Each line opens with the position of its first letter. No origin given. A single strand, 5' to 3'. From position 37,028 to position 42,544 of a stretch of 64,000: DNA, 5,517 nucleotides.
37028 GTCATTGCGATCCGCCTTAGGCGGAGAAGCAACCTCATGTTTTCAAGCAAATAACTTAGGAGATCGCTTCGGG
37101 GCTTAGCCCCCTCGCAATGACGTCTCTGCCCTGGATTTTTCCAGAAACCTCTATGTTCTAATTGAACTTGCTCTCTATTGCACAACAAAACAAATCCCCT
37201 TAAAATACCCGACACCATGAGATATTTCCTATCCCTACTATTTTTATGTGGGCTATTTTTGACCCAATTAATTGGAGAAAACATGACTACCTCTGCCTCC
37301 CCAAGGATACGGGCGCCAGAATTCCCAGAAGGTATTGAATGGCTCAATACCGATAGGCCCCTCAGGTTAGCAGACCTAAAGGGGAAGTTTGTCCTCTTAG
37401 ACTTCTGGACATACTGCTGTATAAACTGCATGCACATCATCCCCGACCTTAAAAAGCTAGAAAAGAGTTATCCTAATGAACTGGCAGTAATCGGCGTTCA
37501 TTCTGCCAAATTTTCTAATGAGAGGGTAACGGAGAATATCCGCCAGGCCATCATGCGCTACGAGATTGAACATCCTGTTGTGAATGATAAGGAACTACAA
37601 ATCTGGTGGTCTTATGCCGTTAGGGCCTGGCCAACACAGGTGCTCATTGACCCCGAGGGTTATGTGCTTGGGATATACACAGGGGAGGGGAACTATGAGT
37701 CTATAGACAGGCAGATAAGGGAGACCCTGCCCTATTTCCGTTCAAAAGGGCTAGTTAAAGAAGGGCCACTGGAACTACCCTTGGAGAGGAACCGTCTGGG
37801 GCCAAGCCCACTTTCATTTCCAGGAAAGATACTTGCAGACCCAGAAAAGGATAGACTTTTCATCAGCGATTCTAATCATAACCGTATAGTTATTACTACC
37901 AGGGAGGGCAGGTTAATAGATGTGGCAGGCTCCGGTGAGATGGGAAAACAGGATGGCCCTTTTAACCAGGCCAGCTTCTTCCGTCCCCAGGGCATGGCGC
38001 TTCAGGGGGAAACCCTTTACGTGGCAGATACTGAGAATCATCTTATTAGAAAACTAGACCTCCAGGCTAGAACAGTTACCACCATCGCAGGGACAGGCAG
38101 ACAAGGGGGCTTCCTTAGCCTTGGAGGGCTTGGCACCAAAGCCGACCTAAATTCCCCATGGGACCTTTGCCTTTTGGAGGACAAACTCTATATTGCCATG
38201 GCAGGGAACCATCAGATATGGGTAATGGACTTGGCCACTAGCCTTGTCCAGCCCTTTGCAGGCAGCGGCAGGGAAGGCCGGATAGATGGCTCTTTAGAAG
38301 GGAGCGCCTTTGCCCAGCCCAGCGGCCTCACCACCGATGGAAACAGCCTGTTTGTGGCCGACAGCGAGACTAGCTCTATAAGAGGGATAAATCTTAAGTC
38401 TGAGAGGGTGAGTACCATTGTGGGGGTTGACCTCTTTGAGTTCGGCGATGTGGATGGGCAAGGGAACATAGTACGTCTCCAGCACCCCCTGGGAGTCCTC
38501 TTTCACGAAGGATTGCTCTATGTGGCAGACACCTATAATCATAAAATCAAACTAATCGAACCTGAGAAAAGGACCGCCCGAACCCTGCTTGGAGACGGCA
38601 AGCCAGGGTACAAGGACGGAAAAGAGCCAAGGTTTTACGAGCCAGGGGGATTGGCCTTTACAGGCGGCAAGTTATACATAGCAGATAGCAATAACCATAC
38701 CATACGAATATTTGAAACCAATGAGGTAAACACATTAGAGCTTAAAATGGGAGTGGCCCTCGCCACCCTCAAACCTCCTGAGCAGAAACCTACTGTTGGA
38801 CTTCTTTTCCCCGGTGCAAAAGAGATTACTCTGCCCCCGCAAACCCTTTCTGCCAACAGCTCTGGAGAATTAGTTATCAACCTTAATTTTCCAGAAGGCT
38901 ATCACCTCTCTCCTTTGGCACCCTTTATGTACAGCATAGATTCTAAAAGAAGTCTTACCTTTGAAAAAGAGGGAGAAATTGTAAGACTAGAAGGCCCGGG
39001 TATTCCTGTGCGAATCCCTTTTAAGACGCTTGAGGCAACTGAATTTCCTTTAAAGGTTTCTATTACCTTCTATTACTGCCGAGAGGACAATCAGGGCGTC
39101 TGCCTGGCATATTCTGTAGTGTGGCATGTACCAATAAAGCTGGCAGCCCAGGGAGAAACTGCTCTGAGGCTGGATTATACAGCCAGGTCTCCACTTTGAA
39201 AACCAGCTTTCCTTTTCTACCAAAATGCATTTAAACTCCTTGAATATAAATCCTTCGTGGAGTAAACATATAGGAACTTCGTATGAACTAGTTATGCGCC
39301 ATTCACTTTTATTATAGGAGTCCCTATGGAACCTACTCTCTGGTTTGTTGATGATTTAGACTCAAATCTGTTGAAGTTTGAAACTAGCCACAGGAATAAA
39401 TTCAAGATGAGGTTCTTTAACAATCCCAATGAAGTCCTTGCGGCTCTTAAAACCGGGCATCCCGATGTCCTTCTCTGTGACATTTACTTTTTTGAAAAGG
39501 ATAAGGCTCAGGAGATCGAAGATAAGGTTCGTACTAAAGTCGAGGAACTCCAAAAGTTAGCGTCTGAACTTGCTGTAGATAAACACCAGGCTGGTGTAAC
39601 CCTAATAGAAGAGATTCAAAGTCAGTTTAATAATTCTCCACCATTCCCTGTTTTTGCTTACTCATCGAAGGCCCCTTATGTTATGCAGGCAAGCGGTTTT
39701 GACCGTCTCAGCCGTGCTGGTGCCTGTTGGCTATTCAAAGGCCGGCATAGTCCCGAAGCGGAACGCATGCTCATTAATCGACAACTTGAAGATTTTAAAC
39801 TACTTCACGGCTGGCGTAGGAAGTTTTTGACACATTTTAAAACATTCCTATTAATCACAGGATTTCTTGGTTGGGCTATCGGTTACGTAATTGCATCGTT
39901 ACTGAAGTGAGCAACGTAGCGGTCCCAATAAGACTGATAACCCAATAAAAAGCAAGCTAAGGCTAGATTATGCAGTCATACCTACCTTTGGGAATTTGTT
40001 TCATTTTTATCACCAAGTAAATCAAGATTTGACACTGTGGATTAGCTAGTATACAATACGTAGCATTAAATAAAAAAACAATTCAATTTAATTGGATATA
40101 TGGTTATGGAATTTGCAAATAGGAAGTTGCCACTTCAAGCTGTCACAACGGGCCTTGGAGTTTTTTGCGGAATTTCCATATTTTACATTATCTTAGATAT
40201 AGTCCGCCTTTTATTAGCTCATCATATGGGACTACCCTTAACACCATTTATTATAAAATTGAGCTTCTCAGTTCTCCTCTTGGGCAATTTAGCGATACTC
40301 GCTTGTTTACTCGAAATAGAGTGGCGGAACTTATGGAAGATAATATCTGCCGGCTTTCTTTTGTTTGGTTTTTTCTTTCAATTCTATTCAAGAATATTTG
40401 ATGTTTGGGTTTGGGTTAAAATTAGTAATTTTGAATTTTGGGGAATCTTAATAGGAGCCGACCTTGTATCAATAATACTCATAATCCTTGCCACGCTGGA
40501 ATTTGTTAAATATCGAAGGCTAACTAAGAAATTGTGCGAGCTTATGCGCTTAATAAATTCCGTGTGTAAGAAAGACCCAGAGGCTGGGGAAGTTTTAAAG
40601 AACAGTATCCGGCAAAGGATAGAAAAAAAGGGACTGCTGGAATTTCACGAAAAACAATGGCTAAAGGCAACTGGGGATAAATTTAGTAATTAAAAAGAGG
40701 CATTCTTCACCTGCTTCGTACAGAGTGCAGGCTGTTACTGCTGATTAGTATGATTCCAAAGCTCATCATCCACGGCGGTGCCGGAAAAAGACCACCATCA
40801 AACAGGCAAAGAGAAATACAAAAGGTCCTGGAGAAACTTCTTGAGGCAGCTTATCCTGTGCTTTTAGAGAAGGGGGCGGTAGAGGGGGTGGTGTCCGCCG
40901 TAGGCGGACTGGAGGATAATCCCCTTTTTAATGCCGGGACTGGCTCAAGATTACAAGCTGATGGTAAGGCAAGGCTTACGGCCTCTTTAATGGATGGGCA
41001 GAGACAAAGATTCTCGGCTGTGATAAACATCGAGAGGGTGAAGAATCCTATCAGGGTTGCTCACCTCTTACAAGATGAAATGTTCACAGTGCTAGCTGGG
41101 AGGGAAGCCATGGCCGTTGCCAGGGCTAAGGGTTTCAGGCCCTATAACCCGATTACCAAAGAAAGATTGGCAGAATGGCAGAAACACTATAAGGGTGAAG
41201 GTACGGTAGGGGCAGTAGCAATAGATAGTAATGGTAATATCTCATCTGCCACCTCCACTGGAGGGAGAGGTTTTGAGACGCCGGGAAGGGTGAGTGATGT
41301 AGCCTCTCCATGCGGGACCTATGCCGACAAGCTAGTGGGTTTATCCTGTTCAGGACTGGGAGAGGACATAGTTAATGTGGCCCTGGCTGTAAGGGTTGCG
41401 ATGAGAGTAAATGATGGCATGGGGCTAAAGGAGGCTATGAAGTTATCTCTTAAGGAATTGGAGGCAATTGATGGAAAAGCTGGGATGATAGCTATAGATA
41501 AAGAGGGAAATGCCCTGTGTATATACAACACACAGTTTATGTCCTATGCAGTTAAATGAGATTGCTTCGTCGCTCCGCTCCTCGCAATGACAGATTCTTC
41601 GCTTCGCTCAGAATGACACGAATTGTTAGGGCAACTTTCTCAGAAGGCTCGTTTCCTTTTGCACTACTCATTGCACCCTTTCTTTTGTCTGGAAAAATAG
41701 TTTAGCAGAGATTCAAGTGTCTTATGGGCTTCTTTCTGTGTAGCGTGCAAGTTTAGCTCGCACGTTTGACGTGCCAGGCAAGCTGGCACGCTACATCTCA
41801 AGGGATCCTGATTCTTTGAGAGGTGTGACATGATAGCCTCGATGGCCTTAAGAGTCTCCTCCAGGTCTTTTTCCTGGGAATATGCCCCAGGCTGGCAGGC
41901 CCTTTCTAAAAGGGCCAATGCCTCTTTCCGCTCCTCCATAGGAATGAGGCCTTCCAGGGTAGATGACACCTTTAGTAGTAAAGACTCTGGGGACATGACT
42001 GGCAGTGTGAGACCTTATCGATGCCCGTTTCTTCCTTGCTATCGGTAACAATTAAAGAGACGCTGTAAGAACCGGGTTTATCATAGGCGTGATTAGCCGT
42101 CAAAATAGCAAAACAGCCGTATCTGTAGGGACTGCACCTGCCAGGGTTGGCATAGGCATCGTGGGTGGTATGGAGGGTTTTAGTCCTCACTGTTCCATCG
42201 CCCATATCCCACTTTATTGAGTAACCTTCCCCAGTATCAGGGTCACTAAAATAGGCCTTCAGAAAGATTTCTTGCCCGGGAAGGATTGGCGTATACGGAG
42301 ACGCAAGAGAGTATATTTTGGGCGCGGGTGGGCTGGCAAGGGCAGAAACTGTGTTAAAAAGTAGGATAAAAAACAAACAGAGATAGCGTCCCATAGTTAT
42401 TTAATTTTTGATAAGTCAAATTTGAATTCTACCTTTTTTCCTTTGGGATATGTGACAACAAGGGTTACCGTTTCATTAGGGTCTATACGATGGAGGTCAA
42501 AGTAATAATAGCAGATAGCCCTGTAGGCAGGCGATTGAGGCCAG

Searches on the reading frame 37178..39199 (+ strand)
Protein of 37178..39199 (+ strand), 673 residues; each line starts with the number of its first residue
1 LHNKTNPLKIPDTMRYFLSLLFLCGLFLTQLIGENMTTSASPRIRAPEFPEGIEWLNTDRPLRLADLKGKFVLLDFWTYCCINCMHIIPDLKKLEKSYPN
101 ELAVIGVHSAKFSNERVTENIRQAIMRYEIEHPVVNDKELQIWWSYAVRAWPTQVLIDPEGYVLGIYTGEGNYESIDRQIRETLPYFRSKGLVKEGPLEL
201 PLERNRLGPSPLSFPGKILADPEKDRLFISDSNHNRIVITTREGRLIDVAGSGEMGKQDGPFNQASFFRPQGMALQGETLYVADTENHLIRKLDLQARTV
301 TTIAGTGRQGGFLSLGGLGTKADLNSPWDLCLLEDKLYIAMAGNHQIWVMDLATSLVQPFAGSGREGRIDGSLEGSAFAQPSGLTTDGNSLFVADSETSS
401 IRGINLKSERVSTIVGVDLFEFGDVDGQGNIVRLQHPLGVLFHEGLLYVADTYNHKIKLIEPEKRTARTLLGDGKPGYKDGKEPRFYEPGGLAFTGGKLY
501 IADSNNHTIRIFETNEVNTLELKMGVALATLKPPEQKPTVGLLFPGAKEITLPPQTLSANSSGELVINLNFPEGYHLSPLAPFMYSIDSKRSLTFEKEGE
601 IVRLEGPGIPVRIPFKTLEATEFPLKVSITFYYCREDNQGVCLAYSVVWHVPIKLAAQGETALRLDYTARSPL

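Call 40: search_protein_families(library=pfam, proteins=[window:37178-39199:+], max_evalue=0.00001)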
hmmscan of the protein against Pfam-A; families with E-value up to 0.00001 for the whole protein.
window:37178-39199:+ (673 aa): 3 families
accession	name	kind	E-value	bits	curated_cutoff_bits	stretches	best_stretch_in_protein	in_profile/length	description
PF01436.27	NHL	-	9.5e-34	114.2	20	1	486-512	1-28/28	NHL repeat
PF13905.12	Thioredoxin_8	-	1.2e-14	54.8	27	1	69-163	1-94/94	Thioredoxin-like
PF00578.27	AhpC-TSA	-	2.5e-09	37.6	26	1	58-163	13-121/124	AhpC/TSA family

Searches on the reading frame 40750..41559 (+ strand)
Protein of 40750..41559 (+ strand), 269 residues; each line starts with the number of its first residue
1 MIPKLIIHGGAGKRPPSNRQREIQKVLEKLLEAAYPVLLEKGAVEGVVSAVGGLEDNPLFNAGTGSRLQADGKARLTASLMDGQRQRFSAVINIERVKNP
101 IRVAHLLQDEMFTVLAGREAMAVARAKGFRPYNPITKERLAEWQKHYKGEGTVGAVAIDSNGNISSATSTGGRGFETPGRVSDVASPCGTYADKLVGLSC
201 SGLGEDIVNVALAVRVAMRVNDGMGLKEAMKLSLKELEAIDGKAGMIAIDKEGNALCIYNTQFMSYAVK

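Call 40: search_protein_families(library=pfam, proteins=[window:40750-41559:+], max_evalue=0.00001)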
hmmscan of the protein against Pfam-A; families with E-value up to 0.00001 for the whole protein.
window:40750-41559:+ (269 aa): 1 family
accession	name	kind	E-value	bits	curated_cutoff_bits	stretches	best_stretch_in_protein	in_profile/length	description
PF01112.23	Asparaginase_2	-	2e-74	251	27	1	3-268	1-297/309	Asparaginase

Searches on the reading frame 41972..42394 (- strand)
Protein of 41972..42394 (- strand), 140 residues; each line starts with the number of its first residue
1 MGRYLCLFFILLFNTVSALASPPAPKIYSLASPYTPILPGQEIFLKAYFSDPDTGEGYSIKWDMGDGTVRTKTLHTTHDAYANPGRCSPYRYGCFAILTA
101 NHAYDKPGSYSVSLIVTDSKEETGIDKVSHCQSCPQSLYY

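Call 40: search_protein_families(library=pfam, proteins=[window:41972-42394:-], max_evalue=0.00001)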
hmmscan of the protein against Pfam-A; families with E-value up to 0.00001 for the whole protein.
window:41972-42394:- (140 aa): 2 families
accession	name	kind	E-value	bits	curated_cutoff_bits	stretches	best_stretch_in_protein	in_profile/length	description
PF18911.6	PKD_4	-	5.4e-14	52.5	27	1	31-86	8-61/85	PKD domain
PF00801.26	PKD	-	1.9e-10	41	23.5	1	35-121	9-70/80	PKD domain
